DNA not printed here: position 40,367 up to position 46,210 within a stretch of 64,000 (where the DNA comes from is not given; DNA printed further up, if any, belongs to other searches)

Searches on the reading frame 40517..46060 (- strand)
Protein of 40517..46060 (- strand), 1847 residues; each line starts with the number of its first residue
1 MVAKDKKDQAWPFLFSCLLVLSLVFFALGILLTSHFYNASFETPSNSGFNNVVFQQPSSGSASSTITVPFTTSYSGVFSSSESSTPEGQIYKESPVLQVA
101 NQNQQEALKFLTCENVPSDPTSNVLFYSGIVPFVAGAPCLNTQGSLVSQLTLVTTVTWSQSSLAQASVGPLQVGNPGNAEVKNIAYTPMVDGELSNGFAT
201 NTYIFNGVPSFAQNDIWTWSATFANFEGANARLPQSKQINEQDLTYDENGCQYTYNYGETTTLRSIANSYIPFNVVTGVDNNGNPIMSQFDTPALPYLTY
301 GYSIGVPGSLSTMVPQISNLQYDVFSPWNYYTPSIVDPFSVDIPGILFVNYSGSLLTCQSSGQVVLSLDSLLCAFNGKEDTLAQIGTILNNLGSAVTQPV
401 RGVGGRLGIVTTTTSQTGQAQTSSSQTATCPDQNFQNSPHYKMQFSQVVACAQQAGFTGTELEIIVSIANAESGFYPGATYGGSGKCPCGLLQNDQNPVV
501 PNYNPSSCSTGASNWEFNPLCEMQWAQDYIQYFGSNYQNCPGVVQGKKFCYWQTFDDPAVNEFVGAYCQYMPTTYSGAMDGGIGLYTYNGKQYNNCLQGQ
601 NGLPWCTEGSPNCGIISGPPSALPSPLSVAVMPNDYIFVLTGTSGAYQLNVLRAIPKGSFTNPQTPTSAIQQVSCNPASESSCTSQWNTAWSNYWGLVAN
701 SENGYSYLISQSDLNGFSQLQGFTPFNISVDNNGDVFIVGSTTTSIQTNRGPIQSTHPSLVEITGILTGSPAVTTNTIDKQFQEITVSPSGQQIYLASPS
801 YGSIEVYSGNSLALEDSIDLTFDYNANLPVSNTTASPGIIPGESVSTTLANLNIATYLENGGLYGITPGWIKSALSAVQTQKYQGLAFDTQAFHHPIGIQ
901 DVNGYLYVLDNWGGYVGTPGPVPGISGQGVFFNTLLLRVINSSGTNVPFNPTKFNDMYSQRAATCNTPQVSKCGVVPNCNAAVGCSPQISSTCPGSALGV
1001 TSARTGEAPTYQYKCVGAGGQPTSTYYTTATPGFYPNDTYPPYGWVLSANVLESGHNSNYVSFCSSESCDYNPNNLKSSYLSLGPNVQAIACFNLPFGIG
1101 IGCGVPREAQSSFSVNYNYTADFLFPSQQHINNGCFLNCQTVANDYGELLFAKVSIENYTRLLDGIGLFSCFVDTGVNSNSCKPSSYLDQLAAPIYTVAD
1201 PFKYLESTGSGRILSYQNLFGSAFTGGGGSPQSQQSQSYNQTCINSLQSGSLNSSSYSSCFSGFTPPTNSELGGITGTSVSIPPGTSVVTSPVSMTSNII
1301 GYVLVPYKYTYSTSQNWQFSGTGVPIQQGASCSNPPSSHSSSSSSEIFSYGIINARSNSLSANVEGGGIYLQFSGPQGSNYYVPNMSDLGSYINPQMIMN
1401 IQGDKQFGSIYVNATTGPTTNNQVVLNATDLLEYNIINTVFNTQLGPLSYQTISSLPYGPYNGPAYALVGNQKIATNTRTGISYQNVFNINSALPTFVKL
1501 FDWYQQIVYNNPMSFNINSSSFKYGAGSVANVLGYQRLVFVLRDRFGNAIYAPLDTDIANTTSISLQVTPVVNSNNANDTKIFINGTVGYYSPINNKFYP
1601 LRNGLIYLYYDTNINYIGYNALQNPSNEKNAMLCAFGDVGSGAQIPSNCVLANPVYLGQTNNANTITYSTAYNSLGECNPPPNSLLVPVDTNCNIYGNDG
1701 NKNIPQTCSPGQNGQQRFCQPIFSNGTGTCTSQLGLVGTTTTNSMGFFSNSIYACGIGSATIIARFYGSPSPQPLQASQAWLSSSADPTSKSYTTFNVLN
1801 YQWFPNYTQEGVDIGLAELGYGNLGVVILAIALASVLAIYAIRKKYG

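Call 6: search_protein_families(library=pfam, proteins=[window:40517-46060:-])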
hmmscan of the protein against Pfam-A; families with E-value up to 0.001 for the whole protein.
window:40517-46060:- (1847 aa): 0 families

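Call 13: find_homologous_proteins(query=window:40520-46060:-, max_evalue=0.00001)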
Query window:40520-46060:- (1847 aa): 14 proteins with E <= 0.00001 among 8000 candidates.
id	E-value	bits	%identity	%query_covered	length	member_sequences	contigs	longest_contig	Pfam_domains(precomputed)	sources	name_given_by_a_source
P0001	0.0e+0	4207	100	100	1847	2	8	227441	-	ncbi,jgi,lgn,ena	jgi:hypothetical protein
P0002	0.0e+0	3241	88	91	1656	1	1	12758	-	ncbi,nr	ncbi:MAG: hypothetical protein M1122_02100, partial [Candidatus Marsarchaeota archaeon]|nr:hypotheti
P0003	0.0e+0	1388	45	77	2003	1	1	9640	PF18896.6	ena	-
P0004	0.0e+0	1361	44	77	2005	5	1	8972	PF18896.6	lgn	-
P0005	3.6e-205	702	37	60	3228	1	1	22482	PF18896.6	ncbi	-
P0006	7.5e-171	588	37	30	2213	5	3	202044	-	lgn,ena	-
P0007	7.4e-155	535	33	67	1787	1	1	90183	-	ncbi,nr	ncbi:MAG: hypothetical protein KGH65_01680 [Candidatus Micrarchaeota archaeon]|nr:hypothetical prote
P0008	8.9e-151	522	31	32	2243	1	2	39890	-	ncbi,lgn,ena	-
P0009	9.7e-137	475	31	32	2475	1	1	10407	-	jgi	jgi:hypothetical protein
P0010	6.0e-128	446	30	67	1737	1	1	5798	-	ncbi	ncbi:MAG: hypothetical protein ACP5T3_03170, partial [Candidatus Micrarchaeia archaeon]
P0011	1.6e-91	325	29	54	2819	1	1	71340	-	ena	-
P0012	7.9e-74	267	28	65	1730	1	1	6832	-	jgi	-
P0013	4.2e-46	175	36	19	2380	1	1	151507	PF13385.14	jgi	jgi:hypothetical protein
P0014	5.6e-45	171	33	20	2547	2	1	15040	-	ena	-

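Call 14: find_encoding_contigs(protein=P0002, flank=5000, max_places=3)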
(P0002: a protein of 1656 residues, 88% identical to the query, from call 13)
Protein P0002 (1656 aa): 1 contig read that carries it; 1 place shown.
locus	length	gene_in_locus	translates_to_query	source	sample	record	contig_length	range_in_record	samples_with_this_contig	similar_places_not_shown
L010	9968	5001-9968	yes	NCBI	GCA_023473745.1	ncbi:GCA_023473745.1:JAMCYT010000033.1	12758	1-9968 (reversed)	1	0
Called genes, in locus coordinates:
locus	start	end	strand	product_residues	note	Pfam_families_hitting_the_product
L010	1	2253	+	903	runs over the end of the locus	PF04851:ResIII, PF00270:DEAD, PF00271:Helicase_C, PF19306:WHD_Lhr, PF08494:DEAD_assoc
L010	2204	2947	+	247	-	PF00149:Metallophos (weak)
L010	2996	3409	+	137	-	PF00075:RNase_H, PF13456:RVT_3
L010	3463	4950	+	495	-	PF13432:TPR_16 (faint), PF25575:TPR_BSK1_C, PF00515:TPR_1 (faint), PF07719:TPR_2 (faint), PF13181:TPR_8 (faint), PF13414:TPR_11 (weak), PF13428:TPR_14 (faint), PF00004:AAA, +2 more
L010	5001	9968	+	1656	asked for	?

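Call 15: find_encoding_contigs(protein=P0003, flank=5000, max_places=3)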
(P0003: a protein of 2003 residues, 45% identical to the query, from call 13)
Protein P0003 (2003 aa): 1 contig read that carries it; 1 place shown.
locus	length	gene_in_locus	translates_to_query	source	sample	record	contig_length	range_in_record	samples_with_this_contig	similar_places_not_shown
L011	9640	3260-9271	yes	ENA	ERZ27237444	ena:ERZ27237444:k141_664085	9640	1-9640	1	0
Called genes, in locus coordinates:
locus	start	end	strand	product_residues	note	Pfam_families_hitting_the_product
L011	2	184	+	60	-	?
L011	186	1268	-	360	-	-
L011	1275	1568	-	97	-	-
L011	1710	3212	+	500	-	PF25575:TPR_BSK1_C, PF00515:TPR_1 (faint), PF07719:TPR_2 (faint), PF13181:TPR_8 (faint), PF13414:TPR_11 (faint), PF14559:TPR_19 (faint), PF13431:TPR_17 (faint), PF00004:AAA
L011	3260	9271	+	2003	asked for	PF18896:SLT_3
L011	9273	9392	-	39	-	-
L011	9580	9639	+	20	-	?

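Call 16: find_encoding_contigs(protein=P0007, flank=5000, max_places=3)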
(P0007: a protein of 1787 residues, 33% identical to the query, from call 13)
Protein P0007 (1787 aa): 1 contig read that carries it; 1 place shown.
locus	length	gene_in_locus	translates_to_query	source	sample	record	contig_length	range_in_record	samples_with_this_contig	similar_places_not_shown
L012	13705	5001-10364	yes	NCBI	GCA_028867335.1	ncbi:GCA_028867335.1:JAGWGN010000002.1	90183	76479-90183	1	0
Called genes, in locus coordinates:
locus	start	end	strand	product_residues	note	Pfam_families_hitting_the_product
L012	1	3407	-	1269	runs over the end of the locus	-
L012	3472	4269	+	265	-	PF00398:RrnaAD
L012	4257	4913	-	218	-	PF13483:Lactamase_B_3, PF12706:Lactamase_B_2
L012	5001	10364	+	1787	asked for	-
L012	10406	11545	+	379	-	-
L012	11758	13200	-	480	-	-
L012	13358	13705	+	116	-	?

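Call 20: find_encoding_contigs(protein=P0005, flank=6000, max_places=3)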
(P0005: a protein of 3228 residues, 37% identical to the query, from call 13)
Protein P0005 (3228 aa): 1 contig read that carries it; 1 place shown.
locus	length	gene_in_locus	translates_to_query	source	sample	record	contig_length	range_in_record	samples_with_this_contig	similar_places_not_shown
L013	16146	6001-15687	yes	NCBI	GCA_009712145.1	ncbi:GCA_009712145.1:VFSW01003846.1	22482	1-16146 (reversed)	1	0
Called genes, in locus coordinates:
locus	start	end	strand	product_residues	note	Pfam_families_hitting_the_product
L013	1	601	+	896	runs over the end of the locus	PF04851:ResIII, PF00270:DEAD, PF00271:Helicase_C, PF19306:WHD_Lhr, PF08494:DEAD_assoc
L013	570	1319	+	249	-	PF00149:Metallophos, PF12850:Metallophos_2 (faint)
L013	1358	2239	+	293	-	PF00023:Ank (faint), PF12796:Ank_2, PF13606:Ank_3 (faint), PF13637:Ank_4, PF13857:Ank_5 (weak)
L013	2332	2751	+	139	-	PF00075:RNase_H, PF13456:RVT_3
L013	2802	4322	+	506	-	PF25575:TPR_BSK1_C, PF00515:TPR_1 (faint), PF07719:TPR_2 (faint), PF13181:TPR_8 (faint), PF13414:TPR_11, PF13431:TPR_17 (weak), PF00004:AAA, PF17862:AAA_lid_3 (weak), +3 more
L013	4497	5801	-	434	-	-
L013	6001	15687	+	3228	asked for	PF18896:SLT_3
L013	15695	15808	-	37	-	-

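Call 21: find_encoding_contigs(protein=P0006, flank=6000, max_places=3)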
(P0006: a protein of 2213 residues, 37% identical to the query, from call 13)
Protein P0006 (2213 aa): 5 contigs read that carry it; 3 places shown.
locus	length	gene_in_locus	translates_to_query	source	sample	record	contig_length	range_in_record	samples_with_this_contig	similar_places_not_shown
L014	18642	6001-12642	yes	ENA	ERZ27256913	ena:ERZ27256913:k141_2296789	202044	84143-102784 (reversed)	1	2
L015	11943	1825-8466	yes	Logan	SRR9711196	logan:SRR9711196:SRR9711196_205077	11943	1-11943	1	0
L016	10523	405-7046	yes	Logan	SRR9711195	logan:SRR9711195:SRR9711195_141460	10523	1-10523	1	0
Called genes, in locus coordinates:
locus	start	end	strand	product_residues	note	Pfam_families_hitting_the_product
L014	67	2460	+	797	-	PF02516:STT3 (weak)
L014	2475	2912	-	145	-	-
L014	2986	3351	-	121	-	-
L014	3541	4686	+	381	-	PF13439:Glyco_transf_4, PF13579:Glyco_trans_4_4, PF20706:GT4-conflict, PF00534:Glycos_transf_1, PF13692:Glyco_trans_1_4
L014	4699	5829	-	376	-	PF13439:Glyco_transf_4, PF20706:GT4-conflict (weak), PF00534:Glycos_transf_1, PF13692:Glyco_trans_1_4, PF13524:Glyco_trans_1_2 (weak)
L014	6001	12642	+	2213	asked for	-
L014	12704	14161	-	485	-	-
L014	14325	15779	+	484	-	-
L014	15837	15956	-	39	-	-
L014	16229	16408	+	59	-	-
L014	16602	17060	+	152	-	-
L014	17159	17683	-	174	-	-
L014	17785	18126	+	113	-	PF01849:NAC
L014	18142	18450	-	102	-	PF04242:DUF424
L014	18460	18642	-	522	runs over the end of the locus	PF13506:Glyco_transf_21 (weak), PF00535:Glycos_transf_2, PF10111:Glyco_tranf_2_2 (faint), PF13641:Glyco_tranf_2_3, PF13632:Glyco_trans_2_3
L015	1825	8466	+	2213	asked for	-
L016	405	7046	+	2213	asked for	-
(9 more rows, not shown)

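Call 50: search_protein_families(library=ncbifam, max_evalue=10, proteins=[window:40520-46060:-])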
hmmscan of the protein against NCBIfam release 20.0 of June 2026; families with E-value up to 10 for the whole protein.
window:40520-46060:- (1847 aa): 0 families

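Call 54: find_encoding_contigs(protein=P0008, flank=10000, max_places=2)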
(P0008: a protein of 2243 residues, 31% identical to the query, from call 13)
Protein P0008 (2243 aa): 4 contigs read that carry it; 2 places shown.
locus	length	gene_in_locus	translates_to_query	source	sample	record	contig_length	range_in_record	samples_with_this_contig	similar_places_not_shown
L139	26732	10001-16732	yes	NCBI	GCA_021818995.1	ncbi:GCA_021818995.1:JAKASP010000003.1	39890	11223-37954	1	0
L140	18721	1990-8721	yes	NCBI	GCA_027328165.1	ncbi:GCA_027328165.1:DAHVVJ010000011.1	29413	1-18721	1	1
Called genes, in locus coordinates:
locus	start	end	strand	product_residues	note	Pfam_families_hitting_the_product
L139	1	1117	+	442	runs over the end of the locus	PF00884:Sulfatase, PF01663:Phosphodiest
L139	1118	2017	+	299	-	PF01073:3Beta_HSD, PF01370:Epimerase, PF04321:RmlD_sub_bind, PF13460:NAD_binding_10, PF16363:GDP_Man_Dehyd, PF02719:Polysacc_synt_2, PF07993:NAD_binding_4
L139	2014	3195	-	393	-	PF20706:GT4-conflict, PF00534:Glycos_transf_1, PF13692:Glyco_trans_1_4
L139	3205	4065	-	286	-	-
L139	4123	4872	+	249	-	-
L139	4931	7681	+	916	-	-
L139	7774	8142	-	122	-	-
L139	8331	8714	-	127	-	-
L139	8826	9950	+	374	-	PF13439:Glyco_transf_4, PF13579:Glyco_trans_4_4, PF20706:GT4-conflict, PF00534:Glycos_transf_1, PF13692:Glyco_trans_1_4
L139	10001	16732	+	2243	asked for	-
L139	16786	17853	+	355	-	-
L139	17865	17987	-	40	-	-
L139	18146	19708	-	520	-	-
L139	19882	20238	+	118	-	PF01849:NAC (weak)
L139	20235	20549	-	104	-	PF04242:DUF424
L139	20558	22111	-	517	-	PF13506:Glyco_transf_21, PF00535:Glycos_transf_2, PF13641:Glyco_tranf_2_3, PF13632:Glyco_trans_2_3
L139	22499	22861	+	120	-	-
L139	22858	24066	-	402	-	PF01142:TruD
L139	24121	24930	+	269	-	-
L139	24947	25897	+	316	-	PF01073:3Beta_HSD, PF01370:Epimerase, PF02719:Polysacc_synt_2, PF04321:RmlD_sub_bind, PF05368:NmrA, PF13460:NAD_binding_10, PF16363:GDP_Man_Dehyd, PF07993:NAD_binding_4, +1 more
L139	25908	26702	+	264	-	PF01884:PcrB, PF00977:His_biosynth (weak)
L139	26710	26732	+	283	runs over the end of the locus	PF05833:NFACT_N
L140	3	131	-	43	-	?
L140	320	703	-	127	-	-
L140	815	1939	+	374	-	PF13439:Glyco_transf_4, PF13579:Glyco_trans_4_4, PF20706:GT4-conflict, PF00534:Glycos_transf_1, PF13692:Glyco_trans_1_4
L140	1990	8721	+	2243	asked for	-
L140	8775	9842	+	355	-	-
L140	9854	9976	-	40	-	-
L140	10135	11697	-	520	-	-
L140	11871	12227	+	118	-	PF01849:NAC (weak)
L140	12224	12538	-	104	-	PF04242:DUF424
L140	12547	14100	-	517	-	PF13506:Glyco_transf_21, PF00535:Glycos_transf_2, PF13641:Glyco_tranf_2_3, PF13632:Glyco_trans_2_3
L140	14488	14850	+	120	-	-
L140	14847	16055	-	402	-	PF01142:TruD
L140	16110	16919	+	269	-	-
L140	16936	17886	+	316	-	PF01073:3Beta_HSD, PF01370:Epimerase, PF02719:Polysacc_synt_2, PF04321:RmlD_sub_bind, PF05368:NmrA, PF13460:NAD_binding_10, PF16363:GDP_Man_Dehyd, PF07993:NAD_binding_4, +1 more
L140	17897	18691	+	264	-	PF01884:PcrB, PF00977:His_biosynth (weak)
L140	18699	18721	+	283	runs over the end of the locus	PF05833:NFACT_N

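Call 55: find_encoding_contigs(protein=P0011, flank=10000, max_places=2)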
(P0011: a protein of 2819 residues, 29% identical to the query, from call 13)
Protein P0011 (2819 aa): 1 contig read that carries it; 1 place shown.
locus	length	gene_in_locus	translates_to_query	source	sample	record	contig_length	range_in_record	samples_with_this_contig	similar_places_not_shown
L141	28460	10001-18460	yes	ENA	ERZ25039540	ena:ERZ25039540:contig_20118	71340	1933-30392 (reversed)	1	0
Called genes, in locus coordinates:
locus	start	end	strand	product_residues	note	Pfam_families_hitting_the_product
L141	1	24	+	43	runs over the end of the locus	-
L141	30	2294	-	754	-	PF09479:Flg_new (faint), PF18998:Flg_new_2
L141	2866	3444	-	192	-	PF21806:DUF6879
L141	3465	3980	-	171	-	PF00719:Pyrophosphatase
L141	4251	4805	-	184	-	-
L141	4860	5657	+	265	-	PF00398:RrnaAD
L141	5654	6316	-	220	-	PF13483:Lactamase_B_3, PF12706:Lactamase_B_2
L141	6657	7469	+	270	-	PF01757:Acyl_transf_3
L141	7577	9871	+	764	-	-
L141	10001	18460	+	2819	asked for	-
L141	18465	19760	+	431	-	-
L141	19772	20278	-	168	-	-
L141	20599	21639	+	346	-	PF00188:CAP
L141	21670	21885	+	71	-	-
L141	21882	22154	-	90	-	PF03551:PadR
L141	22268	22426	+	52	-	-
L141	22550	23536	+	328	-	PF06550:SPP, PF01080:Presenilin (weak)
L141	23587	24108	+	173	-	-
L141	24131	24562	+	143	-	-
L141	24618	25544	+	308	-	PF05362:Lon_C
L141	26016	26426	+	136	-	-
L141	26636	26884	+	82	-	PF00736:EF1_GNE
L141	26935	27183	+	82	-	PF02463:SMC_N, PF13175:AAA_15, PF13555:AAA_29, PF13476:AAA_23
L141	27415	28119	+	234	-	-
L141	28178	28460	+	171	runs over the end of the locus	-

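Call 56: find_encoding_contigs(protein=P0004, flank=10000, max_places=2)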
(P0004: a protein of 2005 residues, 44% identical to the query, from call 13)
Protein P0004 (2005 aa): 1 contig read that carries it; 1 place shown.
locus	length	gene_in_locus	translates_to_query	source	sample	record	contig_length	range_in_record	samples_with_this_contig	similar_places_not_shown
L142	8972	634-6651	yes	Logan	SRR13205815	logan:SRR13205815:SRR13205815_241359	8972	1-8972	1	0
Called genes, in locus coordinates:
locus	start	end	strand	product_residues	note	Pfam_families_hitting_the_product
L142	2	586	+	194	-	?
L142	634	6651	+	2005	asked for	PF18896:SLT_3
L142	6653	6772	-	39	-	-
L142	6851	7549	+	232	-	PF01940:DUF92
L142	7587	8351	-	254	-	PF09754:PAC2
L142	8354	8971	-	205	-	?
